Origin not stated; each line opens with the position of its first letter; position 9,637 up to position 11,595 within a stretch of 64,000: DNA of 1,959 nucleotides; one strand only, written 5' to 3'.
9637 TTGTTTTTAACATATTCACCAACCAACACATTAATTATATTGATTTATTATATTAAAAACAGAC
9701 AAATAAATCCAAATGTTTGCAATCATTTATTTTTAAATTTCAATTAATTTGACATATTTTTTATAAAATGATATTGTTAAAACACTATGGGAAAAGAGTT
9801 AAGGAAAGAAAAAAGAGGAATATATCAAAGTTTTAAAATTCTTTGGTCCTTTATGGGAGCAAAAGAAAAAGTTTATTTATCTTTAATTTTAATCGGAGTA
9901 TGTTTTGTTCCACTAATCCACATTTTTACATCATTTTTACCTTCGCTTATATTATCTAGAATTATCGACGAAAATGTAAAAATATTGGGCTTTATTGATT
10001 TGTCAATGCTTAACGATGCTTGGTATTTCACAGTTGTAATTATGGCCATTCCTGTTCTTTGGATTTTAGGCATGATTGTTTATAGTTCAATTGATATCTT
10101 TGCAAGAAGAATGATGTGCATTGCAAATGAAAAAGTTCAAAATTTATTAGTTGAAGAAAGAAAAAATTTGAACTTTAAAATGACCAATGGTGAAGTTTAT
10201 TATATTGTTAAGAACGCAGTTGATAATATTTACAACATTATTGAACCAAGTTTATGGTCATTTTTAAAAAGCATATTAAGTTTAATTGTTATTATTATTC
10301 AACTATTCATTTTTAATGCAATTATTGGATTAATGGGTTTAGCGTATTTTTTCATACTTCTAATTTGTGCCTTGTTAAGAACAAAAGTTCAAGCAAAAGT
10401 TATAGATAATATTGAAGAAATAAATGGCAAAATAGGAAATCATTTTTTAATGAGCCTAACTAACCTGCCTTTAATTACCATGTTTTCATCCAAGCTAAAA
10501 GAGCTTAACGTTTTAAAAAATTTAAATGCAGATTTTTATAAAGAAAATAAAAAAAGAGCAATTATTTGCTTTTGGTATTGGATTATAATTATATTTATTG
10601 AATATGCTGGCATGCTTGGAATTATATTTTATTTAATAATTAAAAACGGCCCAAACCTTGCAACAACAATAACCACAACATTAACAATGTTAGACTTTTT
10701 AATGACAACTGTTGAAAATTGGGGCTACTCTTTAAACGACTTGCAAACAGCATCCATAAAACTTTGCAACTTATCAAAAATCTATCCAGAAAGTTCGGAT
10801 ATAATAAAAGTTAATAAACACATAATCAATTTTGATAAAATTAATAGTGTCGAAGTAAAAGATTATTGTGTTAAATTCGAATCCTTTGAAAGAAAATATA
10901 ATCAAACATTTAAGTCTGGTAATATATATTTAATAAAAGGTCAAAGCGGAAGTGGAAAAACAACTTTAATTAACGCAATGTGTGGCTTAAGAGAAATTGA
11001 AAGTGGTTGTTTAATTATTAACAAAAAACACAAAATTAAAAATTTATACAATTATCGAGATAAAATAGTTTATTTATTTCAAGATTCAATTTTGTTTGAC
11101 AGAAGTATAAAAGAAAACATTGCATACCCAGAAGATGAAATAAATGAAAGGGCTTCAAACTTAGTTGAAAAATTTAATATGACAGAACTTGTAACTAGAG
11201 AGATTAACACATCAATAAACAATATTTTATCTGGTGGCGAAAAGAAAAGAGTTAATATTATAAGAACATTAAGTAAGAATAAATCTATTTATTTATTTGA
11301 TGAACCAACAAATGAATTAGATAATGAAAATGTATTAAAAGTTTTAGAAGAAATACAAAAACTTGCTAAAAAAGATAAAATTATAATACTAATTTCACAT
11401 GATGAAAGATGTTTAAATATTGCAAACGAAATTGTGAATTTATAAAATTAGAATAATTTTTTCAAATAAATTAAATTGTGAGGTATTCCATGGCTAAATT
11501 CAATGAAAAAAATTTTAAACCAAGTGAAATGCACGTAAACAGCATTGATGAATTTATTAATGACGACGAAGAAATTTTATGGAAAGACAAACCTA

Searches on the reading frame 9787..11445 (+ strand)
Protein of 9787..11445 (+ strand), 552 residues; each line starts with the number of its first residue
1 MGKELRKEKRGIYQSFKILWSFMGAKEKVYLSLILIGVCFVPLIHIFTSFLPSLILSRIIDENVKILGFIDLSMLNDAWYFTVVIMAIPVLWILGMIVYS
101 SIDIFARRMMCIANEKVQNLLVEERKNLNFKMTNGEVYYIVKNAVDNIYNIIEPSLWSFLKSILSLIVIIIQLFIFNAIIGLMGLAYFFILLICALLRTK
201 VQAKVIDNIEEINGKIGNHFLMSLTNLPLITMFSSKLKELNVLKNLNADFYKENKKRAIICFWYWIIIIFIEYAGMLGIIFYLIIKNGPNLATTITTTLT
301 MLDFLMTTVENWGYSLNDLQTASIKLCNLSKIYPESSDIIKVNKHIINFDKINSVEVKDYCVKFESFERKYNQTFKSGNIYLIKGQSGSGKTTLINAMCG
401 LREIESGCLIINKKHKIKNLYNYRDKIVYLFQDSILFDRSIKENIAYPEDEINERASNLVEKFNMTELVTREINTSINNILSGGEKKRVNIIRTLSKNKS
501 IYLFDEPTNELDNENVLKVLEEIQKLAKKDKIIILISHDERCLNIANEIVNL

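Call 17: search_protein_families(library=ncbifam, proteins=[window:9787-11445:+], max_evalue=1e-10)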
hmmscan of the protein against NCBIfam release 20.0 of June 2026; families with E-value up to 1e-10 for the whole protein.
window:9787-11445:+ (552 aa): 127 families (the best 25 are shown)
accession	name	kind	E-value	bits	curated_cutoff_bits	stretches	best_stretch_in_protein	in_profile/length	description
TIGR02857.1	CydD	equivalog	2.1e-36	126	435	1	355-552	322-529/529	thiol reductant ABC exporter subunit CydD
TIGR03608.1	L_ocin_972_ABC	subfamily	5.6e-35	120.7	254.85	1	370-552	16-206/206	putative bacteriocin export ABC transporter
TIGR02982.1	heterocyst_DevA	subfamily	4.8e-29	101.5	295.8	1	372-552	25-214/220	ABC exporter ATP-binding subunit, DevA family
NF007601.2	PRK10247.1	equivalog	1.1e-28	100.1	292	1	372-552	21-204/204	iron efflux ABC transporter ATP-binding subunit FetA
NF045998.1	cleave_ABC_plasm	equivalog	1.8e-28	99.2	500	1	28-551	152-672/673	Mbov_0121 family peptidase domain-containing ABC transporter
NF050066.1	LPSTprtrPglK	equivalog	2.1e-26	92.5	1000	1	27-543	31-546/558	BC-type lipopolysaccharide transporter PglK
NF008364.0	PRK11160.1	equivalog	1.4e-25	89.9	630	1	144-550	129-545/575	heme ABC transporter ATP-binding protein/permease CydC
TIGR03375.1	type_I_sec_LssB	subfamily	1.5e-25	89.6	693.1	1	167-550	277-672/696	type I secretion system permease/ATPase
TIGR02203.1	MsbA_lipidA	equivalog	3.8e-25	88.4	602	1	28-550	10-539/572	lipid A export permease/ATP-binding protein MsbA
NF000474.1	tet_ABC_46_A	exception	3.9e-25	88.4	1250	1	38-550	19-538/574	tetracycline efflux ABC transporter Tet(46) subunit A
NF010178.0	PRK13657.1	equivalog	3.9e-25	88.3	733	1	54-547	40-537/588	glucan ABC transporter ATP-binding protein/ permease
TIGR04521.1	ECF_ATPase_2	equivalog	5.3e-25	88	330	1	371-550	24-216/279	energy-coupling factor transporter ATPase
TIGR02673.1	FtsE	equivalog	5.6e-25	88.3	264.85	1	370-544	20-201/214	cell division ATP-binding protein FtsE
TIGR02868.1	CydC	equivalog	9.7e-25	87.2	329.05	1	370-539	353-529/530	thiol reductant ABC exporter subunit CydC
TIGR01842.1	type_I_sec_PrtD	subfamily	5.3e-24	84.6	510.15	1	86-550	46-524/544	type I secretion system permease/ATPase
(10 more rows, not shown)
